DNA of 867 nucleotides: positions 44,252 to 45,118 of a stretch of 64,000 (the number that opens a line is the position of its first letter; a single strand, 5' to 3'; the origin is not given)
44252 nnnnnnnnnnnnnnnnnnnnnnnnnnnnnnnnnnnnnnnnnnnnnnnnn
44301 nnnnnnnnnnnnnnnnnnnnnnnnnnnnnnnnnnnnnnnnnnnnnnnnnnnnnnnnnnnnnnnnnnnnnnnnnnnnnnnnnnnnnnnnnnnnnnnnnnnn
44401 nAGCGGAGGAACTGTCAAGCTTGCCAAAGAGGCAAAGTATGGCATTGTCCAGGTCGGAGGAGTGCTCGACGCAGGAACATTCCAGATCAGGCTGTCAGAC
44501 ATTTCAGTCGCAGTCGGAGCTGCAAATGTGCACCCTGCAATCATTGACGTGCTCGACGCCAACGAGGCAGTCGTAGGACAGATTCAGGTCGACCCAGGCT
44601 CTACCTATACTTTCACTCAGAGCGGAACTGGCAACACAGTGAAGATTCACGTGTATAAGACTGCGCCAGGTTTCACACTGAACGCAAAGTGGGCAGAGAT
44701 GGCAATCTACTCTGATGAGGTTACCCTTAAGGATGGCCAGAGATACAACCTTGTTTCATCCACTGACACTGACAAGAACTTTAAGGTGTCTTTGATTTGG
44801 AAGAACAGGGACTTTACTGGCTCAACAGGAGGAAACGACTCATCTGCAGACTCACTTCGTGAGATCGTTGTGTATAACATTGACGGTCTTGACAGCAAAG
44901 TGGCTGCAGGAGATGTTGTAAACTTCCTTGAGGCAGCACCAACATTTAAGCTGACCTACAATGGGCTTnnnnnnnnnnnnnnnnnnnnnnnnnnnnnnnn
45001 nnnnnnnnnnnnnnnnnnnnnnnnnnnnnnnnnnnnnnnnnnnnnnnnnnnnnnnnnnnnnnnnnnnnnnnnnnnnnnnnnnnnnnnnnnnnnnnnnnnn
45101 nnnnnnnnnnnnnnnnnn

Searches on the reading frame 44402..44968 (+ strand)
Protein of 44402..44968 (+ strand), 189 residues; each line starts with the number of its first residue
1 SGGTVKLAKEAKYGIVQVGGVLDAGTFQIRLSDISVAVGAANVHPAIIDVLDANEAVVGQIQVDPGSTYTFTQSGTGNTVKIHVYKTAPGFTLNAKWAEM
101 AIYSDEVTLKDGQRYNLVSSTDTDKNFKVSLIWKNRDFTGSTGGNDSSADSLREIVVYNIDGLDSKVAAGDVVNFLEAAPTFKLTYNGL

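Call 88: search_protein_families(library=pfam, proteins=[window:44402-44968:+], max_evalue=10)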
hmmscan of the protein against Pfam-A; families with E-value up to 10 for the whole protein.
seq(189 aa): 4 families
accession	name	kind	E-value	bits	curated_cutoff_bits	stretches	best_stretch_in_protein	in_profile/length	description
PF17961.7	Big_8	-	0.058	14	22.9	1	26-74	26-76/103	Bacterial Ig domain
PF18224.6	ToxB_N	-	0.099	13.1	25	1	48-84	3-39/61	ToxB N-terminal domain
PF19797.4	DUF6281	-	0.11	13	28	1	140-169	41-70/100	Family of unknown function (DUF6281)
PF24269.1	DUF7467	-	0.17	13.1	27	1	44-92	35-88/116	Domain of unknown function (DUF7467)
